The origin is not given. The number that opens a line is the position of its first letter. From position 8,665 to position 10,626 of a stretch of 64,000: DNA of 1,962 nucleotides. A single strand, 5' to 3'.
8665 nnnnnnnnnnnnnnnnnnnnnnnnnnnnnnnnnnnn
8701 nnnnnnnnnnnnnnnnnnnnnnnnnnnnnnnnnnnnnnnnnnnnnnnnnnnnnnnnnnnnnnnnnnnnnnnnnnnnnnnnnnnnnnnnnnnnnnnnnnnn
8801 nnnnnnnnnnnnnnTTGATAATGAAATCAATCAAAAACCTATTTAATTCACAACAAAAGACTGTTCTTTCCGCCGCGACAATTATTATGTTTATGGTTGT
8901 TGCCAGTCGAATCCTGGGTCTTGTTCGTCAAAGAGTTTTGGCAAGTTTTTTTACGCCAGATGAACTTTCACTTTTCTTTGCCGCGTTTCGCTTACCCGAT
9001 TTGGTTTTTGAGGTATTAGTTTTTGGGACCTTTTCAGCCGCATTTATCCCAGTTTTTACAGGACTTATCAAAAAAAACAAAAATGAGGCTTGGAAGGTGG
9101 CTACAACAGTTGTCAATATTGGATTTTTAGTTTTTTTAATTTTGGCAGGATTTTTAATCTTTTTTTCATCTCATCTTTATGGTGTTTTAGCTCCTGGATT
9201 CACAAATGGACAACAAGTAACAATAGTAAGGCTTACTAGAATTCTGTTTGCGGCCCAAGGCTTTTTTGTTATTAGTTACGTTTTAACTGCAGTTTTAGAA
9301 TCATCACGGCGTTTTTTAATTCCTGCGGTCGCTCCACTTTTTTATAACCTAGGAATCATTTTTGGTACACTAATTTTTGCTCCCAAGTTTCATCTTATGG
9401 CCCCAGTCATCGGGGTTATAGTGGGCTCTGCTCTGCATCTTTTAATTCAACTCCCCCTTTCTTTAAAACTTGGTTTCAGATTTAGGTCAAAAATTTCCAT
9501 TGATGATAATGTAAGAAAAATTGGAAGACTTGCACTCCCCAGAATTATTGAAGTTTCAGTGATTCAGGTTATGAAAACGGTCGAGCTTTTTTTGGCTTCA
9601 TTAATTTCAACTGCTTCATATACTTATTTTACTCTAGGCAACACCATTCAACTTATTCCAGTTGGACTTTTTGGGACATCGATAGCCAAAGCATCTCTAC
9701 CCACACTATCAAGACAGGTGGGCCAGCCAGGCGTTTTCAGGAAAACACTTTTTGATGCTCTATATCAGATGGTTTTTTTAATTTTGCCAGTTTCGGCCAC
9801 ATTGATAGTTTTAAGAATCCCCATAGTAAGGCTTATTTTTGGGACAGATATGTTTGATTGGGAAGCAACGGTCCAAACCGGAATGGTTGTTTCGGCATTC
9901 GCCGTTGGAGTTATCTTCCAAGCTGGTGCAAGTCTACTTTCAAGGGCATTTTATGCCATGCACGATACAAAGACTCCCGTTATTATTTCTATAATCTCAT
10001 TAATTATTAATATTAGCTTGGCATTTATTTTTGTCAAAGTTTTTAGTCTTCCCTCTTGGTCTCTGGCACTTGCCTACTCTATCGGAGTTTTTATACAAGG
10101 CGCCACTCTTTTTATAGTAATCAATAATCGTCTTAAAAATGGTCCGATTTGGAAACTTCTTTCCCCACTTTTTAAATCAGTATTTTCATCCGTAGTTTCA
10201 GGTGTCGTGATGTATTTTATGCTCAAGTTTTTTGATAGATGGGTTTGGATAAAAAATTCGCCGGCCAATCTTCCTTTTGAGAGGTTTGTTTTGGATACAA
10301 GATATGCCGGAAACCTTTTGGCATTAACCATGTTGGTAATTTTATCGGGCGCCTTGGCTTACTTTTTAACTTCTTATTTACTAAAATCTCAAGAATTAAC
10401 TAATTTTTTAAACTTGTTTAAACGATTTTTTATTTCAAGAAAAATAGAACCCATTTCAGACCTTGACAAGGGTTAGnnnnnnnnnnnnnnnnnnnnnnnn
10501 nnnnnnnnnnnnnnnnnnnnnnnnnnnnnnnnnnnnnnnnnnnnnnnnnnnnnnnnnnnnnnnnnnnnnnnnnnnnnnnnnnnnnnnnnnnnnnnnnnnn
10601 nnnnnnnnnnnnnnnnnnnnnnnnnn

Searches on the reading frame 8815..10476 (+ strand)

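Call 6: search_protein_families(library=pfam, proteins=[window:8815-10476:+], max_evalue=0.1)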
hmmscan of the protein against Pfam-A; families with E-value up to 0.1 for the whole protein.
window:8815-10476:+ (553 aa): 3 families
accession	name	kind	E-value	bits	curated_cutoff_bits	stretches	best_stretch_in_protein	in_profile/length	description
PF03023.19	MurJ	-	5.1e-74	249.9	27.4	1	51-478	11-442/451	Lipid II flippase MurJ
PF13440.11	Polysacc_synt_3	-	1.1e-07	31.8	23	1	84-344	36-286/293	Polysaccharide biosynthesis protein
PF01554.23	MatE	-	1.7e-05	25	24.9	1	242-405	1-161/161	MatE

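Call 7: search_protein_families(library=ncbifam, proteins=[window:8815-10476:+], max_evalue=0.1)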
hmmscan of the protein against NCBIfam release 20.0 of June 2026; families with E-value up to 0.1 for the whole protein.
window:8815-10476:+ (553 aa): 2 families
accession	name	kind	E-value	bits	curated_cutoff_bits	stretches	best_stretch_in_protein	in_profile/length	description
TIGR01695.1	murJ_mviN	equivalog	2.2e-79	267.5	235.55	1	18-491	3-470/506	murein biosynthesis integral membrane protein MurJ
TIGR00797.1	matE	subfamily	0.00069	18.6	147.4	1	254-451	13-215/396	MATE family efflux transporter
